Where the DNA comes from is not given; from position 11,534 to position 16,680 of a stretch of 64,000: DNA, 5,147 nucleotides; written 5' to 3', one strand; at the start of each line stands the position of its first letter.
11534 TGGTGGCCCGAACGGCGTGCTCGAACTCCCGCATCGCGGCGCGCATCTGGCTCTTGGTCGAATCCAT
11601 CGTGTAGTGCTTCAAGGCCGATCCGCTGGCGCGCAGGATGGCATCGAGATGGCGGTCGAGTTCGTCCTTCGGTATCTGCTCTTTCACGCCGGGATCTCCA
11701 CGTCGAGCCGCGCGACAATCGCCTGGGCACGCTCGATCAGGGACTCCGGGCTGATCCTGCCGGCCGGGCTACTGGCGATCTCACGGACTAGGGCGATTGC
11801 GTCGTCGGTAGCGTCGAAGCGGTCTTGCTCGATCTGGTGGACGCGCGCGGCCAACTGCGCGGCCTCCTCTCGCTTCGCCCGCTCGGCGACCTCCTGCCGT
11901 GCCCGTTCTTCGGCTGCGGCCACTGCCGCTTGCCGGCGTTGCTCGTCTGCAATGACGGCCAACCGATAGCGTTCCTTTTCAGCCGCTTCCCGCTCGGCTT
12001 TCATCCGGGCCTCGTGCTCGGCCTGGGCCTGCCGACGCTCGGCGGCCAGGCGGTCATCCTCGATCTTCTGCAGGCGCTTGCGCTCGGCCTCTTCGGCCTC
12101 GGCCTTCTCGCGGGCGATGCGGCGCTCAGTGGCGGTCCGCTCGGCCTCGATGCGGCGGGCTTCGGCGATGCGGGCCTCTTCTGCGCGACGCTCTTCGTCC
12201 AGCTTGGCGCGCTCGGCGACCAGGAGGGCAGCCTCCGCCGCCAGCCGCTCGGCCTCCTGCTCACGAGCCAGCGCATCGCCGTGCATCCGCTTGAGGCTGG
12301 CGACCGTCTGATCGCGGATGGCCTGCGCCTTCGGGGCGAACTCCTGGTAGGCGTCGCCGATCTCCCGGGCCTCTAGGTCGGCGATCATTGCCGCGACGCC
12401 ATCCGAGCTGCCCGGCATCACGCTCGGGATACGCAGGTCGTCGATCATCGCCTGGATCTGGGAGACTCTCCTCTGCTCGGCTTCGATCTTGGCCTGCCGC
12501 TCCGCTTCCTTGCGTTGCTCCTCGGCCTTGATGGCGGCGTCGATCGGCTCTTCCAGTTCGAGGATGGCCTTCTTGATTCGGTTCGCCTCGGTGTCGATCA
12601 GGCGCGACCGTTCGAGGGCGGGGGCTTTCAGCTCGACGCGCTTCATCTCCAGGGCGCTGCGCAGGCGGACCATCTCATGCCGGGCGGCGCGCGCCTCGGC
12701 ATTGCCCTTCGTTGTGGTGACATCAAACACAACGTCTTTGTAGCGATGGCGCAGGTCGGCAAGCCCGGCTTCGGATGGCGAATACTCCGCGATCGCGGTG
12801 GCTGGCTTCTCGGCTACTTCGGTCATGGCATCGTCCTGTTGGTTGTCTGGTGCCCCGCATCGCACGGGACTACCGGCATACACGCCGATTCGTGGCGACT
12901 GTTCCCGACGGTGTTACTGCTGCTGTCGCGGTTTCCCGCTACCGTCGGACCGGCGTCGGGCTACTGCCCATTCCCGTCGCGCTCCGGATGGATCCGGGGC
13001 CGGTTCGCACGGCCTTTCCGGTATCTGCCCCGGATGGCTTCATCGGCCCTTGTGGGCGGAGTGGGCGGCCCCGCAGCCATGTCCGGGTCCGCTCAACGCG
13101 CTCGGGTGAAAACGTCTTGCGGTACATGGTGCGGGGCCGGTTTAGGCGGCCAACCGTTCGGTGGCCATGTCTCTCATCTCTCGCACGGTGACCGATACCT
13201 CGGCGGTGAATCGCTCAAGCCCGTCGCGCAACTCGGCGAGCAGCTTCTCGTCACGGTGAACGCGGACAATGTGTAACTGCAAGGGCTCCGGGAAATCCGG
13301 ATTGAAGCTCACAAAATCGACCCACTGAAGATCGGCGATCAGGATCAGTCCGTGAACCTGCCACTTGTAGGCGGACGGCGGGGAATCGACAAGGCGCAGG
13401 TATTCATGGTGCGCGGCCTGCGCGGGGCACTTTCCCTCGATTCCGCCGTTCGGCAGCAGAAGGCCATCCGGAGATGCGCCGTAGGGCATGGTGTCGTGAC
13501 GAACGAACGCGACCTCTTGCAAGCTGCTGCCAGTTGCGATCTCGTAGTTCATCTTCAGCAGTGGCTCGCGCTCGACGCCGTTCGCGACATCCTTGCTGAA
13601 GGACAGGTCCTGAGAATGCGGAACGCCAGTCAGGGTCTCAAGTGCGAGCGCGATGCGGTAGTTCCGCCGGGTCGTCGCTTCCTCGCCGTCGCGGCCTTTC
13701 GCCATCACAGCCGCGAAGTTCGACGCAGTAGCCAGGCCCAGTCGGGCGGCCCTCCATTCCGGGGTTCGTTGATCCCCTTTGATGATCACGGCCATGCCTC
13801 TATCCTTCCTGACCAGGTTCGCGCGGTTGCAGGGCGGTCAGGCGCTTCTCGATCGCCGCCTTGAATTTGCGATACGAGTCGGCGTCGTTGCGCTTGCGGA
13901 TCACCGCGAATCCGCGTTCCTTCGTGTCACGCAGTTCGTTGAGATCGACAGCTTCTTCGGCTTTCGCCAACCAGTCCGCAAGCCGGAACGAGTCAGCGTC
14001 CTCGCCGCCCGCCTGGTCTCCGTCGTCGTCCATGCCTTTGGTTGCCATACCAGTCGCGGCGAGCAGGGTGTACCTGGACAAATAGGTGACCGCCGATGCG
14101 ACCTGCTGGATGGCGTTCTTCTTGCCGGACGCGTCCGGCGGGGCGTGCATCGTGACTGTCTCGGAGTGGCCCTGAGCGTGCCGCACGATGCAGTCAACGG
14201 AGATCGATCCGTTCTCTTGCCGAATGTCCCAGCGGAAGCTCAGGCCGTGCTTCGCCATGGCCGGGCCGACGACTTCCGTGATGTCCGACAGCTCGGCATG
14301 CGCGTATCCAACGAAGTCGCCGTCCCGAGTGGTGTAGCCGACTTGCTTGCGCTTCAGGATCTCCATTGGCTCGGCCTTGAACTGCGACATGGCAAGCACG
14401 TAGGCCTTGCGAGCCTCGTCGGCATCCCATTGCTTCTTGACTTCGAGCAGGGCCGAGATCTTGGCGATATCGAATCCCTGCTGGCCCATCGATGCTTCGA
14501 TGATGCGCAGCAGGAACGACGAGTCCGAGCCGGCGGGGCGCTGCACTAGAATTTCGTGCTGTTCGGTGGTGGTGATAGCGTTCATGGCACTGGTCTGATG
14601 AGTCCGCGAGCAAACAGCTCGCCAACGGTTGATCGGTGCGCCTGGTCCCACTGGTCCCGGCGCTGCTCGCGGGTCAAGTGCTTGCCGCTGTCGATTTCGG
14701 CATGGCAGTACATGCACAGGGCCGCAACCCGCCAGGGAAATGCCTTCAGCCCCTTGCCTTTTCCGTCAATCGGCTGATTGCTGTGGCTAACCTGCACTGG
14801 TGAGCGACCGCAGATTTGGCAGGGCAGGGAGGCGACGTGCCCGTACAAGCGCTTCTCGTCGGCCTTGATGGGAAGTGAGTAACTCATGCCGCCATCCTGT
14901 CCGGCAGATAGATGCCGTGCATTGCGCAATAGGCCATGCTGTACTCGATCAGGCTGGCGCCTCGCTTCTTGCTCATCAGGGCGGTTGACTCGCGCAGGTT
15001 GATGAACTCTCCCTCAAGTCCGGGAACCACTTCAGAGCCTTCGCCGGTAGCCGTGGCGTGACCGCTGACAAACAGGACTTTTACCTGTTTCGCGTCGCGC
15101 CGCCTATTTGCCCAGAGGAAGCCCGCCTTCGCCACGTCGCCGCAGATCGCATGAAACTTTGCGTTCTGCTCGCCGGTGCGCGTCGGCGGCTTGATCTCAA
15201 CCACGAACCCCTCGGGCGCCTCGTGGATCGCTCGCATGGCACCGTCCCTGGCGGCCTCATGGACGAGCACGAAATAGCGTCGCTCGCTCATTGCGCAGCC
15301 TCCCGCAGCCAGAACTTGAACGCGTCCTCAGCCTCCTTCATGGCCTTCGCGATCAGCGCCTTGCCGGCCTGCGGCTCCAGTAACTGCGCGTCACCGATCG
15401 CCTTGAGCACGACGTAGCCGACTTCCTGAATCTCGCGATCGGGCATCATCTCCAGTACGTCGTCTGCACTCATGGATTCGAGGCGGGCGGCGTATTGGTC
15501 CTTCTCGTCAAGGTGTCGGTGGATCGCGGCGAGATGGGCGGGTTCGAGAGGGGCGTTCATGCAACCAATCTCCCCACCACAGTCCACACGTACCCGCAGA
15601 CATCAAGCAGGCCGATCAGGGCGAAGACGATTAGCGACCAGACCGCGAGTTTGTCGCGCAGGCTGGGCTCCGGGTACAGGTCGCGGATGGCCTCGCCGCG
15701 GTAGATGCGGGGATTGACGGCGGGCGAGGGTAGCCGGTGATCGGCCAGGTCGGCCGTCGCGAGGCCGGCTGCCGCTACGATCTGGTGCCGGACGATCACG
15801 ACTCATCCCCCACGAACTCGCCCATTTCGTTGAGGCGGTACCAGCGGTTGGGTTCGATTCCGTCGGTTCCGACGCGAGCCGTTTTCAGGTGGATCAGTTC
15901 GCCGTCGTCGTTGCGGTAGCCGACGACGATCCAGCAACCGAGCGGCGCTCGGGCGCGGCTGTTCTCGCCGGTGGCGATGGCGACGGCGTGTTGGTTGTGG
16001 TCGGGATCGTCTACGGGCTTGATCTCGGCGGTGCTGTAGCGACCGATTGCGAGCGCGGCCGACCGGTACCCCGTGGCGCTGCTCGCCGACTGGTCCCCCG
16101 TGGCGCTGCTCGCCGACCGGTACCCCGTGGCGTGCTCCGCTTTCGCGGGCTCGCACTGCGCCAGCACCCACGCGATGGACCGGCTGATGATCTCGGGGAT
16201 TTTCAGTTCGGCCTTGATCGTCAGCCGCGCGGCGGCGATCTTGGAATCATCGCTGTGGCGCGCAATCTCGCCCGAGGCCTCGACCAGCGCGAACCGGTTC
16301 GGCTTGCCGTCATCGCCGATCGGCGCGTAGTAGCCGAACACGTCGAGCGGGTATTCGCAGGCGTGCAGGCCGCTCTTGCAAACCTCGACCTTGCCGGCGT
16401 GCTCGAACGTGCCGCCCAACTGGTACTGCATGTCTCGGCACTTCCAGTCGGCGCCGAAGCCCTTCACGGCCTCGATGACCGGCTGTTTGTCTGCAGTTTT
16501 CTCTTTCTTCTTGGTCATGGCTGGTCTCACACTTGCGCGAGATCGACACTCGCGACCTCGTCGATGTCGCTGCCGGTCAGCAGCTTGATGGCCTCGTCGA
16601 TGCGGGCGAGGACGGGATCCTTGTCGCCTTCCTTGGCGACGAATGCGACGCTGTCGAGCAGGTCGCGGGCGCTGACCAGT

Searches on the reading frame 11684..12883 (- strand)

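Call 71: search_protein_families(library=pfam, proteins=[window:11684-12883:-], max_evalue=0.001)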
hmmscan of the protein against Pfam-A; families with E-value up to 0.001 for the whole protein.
window:11684-12883:- (399 aa): 1 family
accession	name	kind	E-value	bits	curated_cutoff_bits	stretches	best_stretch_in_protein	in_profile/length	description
PF07083.16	DUF1351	-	6.5e-05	23.2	27.8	1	31-136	12-114/210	Protein of unknown function (DUF1351)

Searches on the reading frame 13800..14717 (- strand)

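Call 71: search_protein_families(library=pfam, proteins=[window:13800-14717:-], max_evalue=0.001)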
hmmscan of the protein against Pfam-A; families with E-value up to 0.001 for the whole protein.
window:13800-14717:- (305 aa): 1 family
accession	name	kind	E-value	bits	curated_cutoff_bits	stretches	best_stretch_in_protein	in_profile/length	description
PF04404.17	ERF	-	2.5e-16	60.5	25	1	110-239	5-132/153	ERF superfamily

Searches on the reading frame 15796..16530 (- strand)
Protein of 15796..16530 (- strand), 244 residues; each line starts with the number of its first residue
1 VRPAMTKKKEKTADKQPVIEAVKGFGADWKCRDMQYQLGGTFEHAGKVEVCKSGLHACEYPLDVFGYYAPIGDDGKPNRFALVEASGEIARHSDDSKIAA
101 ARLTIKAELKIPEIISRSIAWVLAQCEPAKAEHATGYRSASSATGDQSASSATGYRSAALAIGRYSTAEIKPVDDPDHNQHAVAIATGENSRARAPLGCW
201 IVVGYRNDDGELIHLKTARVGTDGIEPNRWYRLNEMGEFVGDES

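Call 7: search_protein_families(library=pfam, proteins=[window:15796-16530:-], max_evalue=0.1)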
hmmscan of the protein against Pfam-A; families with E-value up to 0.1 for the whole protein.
window:15796-16530:- (244 aa): 1 family
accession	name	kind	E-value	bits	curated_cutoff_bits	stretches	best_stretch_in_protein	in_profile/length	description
PF24703.2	DUF7666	-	4.4e-34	117.3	27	1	19-116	1-94/95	Domain of unknown function (DUF7666)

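Call 9: search_protein_families(library=phrogs, proteins=[window:15796-16530:-], max_evalue=0.01)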
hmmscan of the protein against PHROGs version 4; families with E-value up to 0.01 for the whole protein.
window:15796-16530:- (244 aa): 5 families
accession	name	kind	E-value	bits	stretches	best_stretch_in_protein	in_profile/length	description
phrog_4433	-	unknown function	2.1e-71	241.9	2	8-168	2-159/312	-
phrog_27197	-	unknown function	3e-22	79.9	2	180-240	31-94/97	-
phrog_14105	-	unknown function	4.6e-20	72.9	1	13-156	4-138/297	-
phrog_23265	-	unknown function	3.2e-06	27.6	1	134-235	116-213/222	-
phrog_9215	-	unknown function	3e-05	24.9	1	7-85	54-132/268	-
